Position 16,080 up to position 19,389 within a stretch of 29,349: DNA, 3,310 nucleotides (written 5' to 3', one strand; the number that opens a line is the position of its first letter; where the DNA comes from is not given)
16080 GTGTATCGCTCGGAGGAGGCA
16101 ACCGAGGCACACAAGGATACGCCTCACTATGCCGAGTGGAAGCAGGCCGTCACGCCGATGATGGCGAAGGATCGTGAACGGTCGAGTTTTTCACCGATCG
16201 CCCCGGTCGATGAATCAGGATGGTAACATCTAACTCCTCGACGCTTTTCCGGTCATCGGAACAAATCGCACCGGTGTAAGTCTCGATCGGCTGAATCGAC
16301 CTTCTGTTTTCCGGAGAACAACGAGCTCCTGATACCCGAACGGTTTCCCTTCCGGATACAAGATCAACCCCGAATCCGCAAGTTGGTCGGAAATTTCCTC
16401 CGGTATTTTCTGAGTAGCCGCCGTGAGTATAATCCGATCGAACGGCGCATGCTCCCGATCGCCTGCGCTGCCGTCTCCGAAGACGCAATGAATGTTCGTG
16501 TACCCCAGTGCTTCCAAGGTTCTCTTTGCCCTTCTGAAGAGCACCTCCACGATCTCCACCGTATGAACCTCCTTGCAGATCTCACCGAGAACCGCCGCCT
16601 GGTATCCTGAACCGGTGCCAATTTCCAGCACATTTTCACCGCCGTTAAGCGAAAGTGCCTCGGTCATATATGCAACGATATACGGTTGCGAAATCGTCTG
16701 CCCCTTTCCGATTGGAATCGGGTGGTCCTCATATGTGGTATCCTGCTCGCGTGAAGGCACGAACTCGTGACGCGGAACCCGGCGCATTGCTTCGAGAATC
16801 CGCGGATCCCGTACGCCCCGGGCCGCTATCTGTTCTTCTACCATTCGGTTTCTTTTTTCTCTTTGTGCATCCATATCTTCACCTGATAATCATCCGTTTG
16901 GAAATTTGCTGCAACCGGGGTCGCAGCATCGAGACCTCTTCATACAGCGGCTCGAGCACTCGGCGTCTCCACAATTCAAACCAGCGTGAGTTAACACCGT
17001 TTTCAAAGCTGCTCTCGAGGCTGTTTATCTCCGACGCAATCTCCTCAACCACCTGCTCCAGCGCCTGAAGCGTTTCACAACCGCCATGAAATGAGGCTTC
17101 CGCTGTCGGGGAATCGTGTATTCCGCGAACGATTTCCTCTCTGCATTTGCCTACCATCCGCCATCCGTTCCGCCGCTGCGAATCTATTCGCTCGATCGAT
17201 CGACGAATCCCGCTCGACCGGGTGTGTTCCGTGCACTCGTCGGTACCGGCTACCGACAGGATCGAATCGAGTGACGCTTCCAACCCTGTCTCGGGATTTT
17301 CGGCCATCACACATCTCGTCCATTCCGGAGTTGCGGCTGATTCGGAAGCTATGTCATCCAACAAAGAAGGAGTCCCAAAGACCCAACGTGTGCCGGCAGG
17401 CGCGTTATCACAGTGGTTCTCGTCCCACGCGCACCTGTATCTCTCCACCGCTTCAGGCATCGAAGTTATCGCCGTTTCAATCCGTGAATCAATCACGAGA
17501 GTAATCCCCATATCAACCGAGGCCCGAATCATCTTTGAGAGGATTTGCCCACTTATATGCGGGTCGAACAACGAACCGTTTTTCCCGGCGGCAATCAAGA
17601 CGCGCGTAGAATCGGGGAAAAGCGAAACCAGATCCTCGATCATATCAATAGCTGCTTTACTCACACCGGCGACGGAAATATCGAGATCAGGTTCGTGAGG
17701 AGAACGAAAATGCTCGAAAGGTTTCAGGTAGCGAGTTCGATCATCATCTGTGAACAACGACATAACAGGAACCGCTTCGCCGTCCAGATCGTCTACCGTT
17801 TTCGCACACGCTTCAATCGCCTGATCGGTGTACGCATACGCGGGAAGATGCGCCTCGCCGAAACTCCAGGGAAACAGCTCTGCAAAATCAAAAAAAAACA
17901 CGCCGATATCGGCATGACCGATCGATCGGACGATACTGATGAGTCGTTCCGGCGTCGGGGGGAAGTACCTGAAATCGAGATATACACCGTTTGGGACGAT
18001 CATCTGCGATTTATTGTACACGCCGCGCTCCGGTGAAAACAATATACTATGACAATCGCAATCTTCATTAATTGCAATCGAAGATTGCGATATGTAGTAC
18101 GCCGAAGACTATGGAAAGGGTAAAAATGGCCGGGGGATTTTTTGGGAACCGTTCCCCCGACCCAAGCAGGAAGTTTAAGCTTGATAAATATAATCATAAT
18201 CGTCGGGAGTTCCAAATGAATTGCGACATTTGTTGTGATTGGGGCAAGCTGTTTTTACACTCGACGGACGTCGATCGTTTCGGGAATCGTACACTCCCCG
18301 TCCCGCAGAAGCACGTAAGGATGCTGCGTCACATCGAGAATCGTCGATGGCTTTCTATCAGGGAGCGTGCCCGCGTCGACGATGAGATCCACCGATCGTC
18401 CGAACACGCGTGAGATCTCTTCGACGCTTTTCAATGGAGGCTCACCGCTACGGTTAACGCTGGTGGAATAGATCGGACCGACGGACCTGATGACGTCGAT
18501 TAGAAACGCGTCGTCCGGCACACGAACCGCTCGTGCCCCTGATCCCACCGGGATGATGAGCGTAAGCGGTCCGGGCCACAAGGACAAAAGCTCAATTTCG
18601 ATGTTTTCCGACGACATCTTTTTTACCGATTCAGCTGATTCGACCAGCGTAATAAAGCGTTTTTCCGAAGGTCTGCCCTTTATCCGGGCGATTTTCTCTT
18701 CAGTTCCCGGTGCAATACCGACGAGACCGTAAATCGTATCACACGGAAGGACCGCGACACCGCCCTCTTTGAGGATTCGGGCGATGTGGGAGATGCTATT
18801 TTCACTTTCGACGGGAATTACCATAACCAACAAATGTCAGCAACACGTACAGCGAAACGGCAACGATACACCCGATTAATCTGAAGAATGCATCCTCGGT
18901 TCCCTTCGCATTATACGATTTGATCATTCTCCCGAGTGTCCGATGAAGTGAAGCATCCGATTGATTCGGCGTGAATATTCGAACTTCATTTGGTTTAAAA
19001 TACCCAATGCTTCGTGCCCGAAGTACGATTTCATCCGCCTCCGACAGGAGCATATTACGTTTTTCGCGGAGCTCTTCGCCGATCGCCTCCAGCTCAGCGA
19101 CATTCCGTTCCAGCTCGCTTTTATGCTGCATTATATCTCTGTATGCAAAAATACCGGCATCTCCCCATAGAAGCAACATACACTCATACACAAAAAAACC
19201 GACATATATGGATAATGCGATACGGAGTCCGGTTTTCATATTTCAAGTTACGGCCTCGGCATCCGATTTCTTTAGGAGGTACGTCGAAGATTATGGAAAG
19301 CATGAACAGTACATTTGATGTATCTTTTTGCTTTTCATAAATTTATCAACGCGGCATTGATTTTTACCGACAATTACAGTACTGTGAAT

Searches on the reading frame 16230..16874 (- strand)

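Call 9: search_protein_families(library=pfam, proteins=[window:16230-16874:-], max_evalue=0.01)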
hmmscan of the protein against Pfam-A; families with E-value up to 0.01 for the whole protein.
window:16230-16874:- (214 aa): 9 families
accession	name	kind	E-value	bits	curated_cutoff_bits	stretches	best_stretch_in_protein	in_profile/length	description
PF01135.25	PCMT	-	1.8e-55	188.4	20.3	1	7-211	2-209/210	Protein-L-isoaspartate(D-aspartate) O-methyltransferase (PCMT)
PF13649.12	Methyltransf_25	-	9e-07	29.9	27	1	82-161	1-82/97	Methyltransferase domain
PF00398.26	RrnaAD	-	1.9e-06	27.6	24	1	70-138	22-88/263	Ribosomal RNA adenine dimethylase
PF13847.12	Methyltransf_31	-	4.8e-05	23.5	27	1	77-161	2-97/145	Methyltransferase domain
PF08241.18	Methyltransf_11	-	0.00047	21.2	21.2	1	83-160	1-75/95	Methyltransferase domain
PF13489.12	Methyltransf_23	-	0.0017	18.5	27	1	76-152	20-89/164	Methyltransferase domain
PF08242.18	Methyltransf_12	-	0.0021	19.2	30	1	83-176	1-96/98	Methyltransferase domain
PF01189.24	Methyltr_RsmB-F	-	0.0026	17.9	27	1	73-152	3-87/199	16S rRNA methyltransferase RsmB/F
PF05175.20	MTS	-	0.0058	16.7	23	1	71-149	24-103/170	Methyltransferase small domain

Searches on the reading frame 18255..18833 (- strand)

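Call 9: search_protein_families(library=pfam, proteins=[window:18255-18833:-], max_evalue=0.01)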
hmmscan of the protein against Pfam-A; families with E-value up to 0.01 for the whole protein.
window:18255-18833:- (192 aa): 1 family
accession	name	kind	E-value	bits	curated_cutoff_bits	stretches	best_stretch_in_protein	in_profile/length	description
PF01300.24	Sua5_yciO_yrdC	-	1.6e-35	122.6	25.1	1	20-179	2-178/178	Telomere recombination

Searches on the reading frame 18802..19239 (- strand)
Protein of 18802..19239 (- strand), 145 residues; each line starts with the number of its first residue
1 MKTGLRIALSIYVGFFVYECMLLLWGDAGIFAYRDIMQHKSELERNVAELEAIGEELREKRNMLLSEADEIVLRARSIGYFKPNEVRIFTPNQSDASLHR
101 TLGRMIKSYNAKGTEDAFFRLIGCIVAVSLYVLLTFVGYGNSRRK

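Call 9: search_protein_families(library=pfam, proteins=[window:18802-19239:-], max_evalue=0.01)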
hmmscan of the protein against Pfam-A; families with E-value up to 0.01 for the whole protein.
window:18802-19239:- (145 aa): 1 family
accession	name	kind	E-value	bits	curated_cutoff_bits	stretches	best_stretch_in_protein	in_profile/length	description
PF04977.20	DivIC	-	4.2e-08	33.3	28.9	1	15-88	1-75/80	Septum formation initiator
